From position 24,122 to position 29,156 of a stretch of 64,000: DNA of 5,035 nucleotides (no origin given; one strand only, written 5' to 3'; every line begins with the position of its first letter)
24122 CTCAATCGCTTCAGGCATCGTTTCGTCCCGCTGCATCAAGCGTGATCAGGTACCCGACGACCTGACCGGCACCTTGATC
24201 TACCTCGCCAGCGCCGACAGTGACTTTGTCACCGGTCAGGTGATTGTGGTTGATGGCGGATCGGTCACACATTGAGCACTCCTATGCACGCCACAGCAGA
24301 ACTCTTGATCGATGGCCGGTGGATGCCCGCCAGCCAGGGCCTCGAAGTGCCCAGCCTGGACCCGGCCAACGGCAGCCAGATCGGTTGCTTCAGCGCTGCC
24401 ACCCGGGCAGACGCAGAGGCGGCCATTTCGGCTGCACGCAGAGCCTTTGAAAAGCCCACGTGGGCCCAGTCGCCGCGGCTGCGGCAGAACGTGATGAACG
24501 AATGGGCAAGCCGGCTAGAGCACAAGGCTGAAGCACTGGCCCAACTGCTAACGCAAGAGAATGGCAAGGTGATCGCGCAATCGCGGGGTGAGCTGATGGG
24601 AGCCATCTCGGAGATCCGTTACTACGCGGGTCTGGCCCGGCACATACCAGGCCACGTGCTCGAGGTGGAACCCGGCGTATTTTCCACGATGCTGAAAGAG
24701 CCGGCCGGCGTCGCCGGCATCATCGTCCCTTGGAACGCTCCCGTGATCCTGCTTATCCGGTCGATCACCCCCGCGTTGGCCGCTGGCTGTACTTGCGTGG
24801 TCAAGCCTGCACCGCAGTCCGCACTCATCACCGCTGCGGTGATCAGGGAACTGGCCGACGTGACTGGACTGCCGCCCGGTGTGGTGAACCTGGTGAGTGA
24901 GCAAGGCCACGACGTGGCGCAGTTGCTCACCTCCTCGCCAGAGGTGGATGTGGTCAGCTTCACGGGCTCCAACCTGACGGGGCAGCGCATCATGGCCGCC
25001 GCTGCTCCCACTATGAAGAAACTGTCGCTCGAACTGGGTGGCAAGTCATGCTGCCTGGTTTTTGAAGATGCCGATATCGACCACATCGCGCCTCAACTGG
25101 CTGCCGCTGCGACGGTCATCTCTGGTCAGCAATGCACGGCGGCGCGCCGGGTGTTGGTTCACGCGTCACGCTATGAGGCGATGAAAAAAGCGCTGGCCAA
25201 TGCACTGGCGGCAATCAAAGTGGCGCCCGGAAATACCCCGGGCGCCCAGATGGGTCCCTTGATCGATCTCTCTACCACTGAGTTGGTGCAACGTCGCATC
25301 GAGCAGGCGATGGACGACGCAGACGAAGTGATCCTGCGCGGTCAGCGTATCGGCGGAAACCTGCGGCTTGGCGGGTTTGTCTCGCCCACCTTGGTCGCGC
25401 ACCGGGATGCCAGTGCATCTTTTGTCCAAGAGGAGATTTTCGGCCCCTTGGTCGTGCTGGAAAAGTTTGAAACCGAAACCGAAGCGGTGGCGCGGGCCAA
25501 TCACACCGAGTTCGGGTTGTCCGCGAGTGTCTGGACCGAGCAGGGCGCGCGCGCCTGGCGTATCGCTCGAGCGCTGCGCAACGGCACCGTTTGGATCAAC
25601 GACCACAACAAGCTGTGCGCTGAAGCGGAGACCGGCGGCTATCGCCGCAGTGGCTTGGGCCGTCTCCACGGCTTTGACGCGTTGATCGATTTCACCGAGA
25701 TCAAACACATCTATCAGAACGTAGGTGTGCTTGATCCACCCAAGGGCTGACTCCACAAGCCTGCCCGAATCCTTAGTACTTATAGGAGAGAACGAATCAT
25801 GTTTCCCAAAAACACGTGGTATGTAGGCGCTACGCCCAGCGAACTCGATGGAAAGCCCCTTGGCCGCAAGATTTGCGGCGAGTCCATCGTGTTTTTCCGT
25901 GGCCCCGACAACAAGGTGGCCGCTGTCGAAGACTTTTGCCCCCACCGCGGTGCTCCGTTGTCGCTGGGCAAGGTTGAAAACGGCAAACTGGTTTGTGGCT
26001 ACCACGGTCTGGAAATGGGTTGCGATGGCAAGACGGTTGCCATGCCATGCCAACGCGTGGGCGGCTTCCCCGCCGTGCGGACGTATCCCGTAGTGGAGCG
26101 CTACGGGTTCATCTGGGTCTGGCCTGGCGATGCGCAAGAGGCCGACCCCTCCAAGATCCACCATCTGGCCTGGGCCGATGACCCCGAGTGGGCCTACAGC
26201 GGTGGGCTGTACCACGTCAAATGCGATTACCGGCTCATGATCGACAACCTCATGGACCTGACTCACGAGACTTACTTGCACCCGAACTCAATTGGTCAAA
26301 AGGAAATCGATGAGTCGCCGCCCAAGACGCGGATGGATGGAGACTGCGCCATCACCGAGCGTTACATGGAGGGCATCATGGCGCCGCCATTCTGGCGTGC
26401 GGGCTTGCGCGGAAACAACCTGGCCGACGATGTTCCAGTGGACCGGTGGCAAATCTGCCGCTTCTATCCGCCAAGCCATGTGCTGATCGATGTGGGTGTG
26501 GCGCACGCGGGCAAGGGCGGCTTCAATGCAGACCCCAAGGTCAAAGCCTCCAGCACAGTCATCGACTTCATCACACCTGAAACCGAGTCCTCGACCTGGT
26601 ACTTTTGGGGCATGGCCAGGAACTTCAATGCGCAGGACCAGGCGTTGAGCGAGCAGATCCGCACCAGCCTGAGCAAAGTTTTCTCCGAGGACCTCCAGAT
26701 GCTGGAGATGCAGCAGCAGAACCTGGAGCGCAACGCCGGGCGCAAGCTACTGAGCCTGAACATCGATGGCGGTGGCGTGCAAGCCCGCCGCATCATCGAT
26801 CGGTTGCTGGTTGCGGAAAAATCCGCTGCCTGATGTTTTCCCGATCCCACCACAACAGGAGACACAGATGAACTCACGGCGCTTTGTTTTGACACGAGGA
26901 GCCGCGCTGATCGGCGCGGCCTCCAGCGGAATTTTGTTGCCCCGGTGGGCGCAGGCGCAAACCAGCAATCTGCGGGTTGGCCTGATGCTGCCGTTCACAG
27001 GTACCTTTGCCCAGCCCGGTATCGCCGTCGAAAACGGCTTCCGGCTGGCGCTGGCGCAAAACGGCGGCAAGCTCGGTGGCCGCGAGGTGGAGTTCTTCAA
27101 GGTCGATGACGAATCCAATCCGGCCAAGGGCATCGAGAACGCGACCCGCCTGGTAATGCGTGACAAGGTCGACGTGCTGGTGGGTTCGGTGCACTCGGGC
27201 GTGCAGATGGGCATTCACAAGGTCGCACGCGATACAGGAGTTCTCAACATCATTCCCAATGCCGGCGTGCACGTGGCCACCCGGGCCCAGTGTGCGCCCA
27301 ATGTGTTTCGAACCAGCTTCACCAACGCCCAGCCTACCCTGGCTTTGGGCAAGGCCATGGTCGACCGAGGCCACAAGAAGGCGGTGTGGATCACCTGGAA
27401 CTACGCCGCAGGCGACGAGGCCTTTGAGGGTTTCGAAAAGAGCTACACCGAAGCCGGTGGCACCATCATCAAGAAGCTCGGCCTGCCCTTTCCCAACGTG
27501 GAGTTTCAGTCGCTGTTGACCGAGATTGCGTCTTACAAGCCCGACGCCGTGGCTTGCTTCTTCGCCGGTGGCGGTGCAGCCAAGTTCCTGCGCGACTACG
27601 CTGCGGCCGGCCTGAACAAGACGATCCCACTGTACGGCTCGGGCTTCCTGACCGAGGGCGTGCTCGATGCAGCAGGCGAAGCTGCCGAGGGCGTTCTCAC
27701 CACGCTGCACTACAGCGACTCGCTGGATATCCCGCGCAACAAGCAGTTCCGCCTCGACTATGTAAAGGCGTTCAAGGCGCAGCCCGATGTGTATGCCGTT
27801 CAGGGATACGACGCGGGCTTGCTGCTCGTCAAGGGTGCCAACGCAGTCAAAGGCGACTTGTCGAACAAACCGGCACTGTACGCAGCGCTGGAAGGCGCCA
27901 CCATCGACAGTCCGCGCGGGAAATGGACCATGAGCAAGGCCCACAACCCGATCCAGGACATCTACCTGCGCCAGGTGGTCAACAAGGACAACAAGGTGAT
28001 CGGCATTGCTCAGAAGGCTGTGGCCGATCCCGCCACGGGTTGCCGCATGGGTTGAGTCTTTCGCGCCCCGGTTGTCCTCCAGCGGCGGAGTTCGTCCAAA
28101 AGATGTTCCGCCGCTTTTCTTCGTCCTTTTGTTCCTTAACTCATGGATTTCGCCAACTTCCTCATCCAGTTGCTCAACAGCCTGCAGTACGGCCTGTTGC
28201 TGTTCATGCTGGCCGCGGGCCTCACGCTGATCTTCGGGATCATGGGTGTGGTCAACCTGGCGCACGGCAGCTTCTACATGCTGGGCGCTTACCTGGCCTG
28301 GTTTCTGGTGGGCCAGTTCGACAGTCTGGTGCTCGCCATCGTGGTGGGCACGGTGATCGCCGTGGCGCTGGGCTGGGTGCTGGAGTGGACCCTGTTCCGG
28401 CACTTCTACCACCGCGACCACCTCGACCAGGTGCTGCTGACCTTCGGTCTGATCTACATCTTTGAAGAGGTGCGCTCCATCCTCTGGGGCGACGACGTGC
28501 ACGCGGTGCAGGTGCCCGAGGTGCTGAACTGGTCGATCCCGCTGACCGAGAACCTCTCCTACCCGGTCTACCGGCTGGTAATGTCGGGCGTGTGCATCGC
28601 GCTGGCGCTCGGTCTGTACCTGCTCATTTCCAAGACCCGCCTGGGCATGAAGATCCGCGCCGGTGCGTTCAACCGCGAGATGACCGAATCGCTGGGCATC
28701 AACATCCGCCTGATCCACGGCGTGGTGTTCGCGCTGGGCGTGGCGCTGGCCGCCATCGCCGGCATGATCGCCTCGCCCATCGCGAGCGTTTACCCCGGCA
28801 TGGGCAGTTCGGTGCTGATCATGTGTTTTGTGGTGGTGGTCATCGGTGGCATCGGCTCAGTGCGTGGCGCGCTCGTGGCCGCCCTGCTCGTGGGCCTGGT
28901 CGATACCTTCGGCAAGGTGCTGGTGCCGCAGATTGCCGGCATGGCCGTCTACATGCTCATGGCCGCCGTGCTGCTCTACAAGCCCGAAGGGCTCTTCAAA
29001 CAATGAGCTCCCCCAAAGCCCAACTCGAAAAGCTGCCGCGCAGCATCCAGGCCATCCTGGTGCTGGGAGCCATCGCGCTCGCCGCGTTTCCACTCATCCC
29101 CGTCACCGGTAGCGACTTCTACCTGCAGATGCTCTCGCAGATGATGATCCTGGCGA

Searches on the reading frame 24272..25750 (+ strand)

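Call 4: search_protein_families(library=pfam, proteins=[window:24272-25750:+])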
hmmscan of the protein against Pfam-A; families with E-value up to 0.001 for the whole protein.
window:24272-25750:+ (492 aa): 2 families
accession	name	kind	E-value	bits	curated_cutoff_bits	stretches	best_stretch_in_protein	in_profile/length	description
PF00171.27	Aldedh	-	7.9e-141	470.2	23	1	17-480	1-461/461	Aldehyde dehydrogenase family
PF05893.19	LuxC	-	1.1e-06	28.3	21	1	143-316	87-263/401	Acyl-CoA reductase (LuxC)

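Call 70: search_protein_families(library=ncbifam, proteins=[window:24284-25750:+], max_evalue=1e-20)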
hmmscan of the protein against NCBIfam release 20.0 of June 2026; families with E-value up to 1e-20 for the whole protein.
window:24284-25750:+ (488 aa): 38 families (the best 25 are shown)
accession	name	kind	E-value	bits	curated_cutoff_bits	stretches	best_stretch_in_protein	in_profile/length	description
NF010000.0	PRK13473.1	subfamily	3.1e-119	398.7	615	1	5-479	3-473/475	aminobutyraldehyde dehydrogenase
TIGR01804.1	BADH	equivalog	2.5e-109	365.9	668.6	1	9-474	2-467/467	betaine-aldehyde dehydrogenase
NF045735.1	PaDhStyDPseudo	equivalog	4.6e-106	355.4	850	1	6-476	4-479/483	phenylacetaldehyde dehydrogenase StyD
TIGR04284.1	aldehy_Rv0768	hypoth_equivalog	2.6e-103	346.6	775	1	6-478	2-478/480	aldehyde dehydrogenase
TIGR02299.1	HpaE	equivalog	3.7e-102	342.4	638.35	1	6-477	2-475/488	5-carboxymethyl-2-hydroxymuconate semialdehyde dehydrogenase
NF009725.0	PRK13252.1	equivalog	2e-101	339.8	593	1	4-484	6-485/488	betaine-aldehyde dehydrogenase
TIGR01780.1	SSADH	subfamily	6.6e-101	338.4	646.35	1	26-474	3-448/448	succinate-semialdehyde dehydrogenase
NF045736.1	PaDhStyDRhodo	equivalog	1.1e-91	307.8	800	1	4-475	2-474/479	phenylacetaldehyde dehydrogenase StyD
NF007352.0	PRK09847.1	equivalog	1.2e-91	307.7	850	1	5-477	20-490/495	aldehyde dehydrogenase PuuC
NF006916.0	PRK09407.1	equivalog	1.6e-91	307.5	521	1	20-478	34-492/526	succinic semialdehyde dehydrogenase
TIGR03216.1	OH_muco_semi_DH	equivalog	7.8e-91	305.1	693.25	1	8-476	4-477/481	2-hydroxymuconic semialdehyde dehydrogenase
NF052305.1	DioxValDhHalo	equivalog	1e-89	301.7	750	1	1-479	1-482/483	2,5-dioxovalerate dehydrogenase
NF008415.0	PRK11241.1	equivalog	7.8e-89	298.6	828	1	7-476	13-478/482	NADP-dependent succinate-semialdehyde dehydrogenase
NF042993.1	AlphKGSA_gudD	equivalog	1e-87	294.9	770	1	7-477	6-479/481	alpha-ketoglutaric semialdehyde dehydrogenase GucD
NF050026.1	AcaldDHExaC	equivalog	1.2e-86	291.4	900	1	7-475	18-490/503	acetaldehyde dehydrogenase ExaC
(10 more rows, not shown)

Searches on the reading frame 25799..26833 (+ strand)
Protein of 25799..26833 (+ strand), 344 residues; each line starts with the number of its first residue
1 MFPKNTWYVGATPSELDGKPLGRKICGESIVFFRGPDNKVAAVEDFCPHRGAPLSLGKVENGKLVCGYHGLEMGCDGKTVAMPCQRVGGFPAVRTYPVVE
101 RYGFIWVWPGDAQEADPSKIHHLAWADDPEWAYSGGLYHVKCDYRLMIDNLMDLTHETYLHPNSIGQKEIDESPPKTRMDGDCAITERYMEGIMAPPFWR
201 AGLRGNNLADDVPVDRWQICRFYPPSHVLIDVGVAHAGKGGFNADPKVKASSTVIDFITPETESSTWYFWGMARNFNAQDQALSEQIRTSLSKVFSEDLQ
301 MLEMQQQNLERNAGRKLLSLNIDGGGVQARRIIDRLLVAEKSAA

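Call 4: search_protein_families(library=pfam, proteins=[window:25799-26833:+])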
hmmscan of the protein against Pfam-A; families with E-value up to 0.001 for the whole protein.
window:25799-26833:+ (344 aa): 3 families
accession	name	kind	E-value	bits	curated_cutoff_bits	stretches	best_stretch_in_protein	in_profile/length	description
PF19112.6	VanA_C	-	4.9e-48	164.3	23.5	1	140-337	1-191/193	Vanillate O-demethylase oxygenase C-terminal domain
PF00355.32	Rieske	-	7.9e-22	77.4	20.3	1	6-96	1-87/88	Rieske [2Fe-2S] domain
PF08417.18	PaO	-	3.8e-06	27.4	27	1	222-313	1-86/89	Pheophorbide a oxygenase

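Call 23: search_solved_structures(query=window:25799-26833:+, max_evalue=1e-10)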
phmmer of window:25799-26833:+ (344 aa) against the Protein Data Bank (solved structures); distinct sequences matched with E-value up to 1e-10: 12.
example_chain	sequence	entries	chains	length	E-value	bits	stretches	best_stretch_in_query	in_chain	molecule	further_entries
3gb4_A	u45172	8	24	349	2.2e-55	191.7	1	2-337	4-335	DdmC | Dicamba O-demethylase, oxygenase component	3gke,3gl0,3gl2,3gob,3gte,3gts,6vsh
7qwt_A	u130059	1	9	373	2e-33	119.4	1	4-344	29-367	Rieske (2Fe-2S) domain protein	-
6wnc_A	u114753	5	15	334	3.3e-20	75.9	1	5-182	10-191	SxtDIOX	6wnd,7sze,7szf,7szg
6wn3_A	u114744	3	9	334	7.4e-20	74.8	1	5-171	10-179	SxtT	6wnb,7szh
7fhr_A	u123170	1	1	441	6.2e-19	71.8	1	16-163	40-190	Putative Phthalate 4,5-dioxygenase, subunit alpha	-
7fjl_A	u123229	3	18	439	5.8e-18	68.6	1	14-172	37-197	Rieske (2Fe-2S) domain protein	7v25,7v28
9ina_A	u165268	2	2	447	1e-16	64.5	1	13-163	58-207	Rieske (2Fe-2S) domain protein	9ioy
2zyl_A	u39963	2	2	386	6.8e-14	55.2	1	9-161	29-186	POSSIBLE OXIDOREDUCTASE | 3-ketosteroid-9-alpha-monooxygenase oxygenase subunit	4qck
6ick_A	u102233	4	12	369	1.5e-12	50.7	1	12-180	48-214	Methylxanthine N1-demethylase NdmA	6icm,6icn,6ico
6icp_A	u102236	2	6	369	1.6e-12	50.6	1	12-180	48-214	Methylxanthine N1-demethylase NdmA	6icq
4qdf_B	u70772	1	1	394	3e-12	49.8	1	9-162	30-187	3-ketosteroid 9alpha-hydroxylase oxygenase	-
4qdc_A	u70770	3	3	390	3.4e-12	49.6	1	10-162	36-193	3-ketosteroid 9alpha-hydroxylase oxygenase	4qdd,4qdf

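Call 70: search_protein_families(library=ncbifam, proteins=[window:25799-26833:+], max_evalue=1e-20)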
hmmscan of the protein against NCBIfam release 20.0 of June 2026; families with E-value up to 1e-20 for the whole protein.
window:25799-26833:+ (344 aa): 1 family
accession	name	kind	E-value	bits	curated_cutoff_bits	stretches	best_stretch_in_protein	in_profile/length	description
NF052579.1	BetMthstMoxSdmAMthl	equivalog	2.9e-25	89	600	1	5-163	16-180/351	4beta-methylsterol monooxygenase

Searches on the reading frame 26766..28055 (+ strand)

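Call 21: search_protein_families(library=pfam, proteins=[window:26766-28055:+])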
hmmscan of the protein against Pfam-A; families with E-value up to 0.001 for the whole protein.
window:26766-28055:+ (429 aa): 4 families
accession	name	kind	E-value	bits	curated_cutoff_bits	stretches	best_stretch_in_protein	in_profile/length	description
PF13458.12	Peripla_BP_6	-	3.1e-73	247.8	31.7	1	69-407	2-341/343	Periplasmic binding protein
PF13433.12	Peripla_BP_5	-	1.6e-23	83.8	27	1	69-393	1-324/363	Periplasmic binding protein domain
PF01094.35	ANF_receptor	-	3.6e-09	36.6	25.4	1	92-365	6-297/353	Receptor family ligand binding region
PF04348.19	LppC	-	9.2e-05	21.7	28.8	1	65-235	215-378/563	LppC putative lipoprotein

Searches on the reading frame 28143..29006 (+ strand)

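Call 21: search_protein_families(library=pfam, proteins=[window:28143-29006:+])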
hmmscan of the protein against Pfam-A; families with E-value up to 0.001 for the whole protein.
window:28143-29006:+ (287 aa): 1 family
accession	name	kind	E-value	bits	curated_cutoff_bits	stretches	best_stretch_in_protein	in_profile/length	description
PF02653.21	BPD_transp_2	-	6.4e-37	127.6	26.8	1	10-276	2-268/269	Branched-chain amino acid transport system / permease component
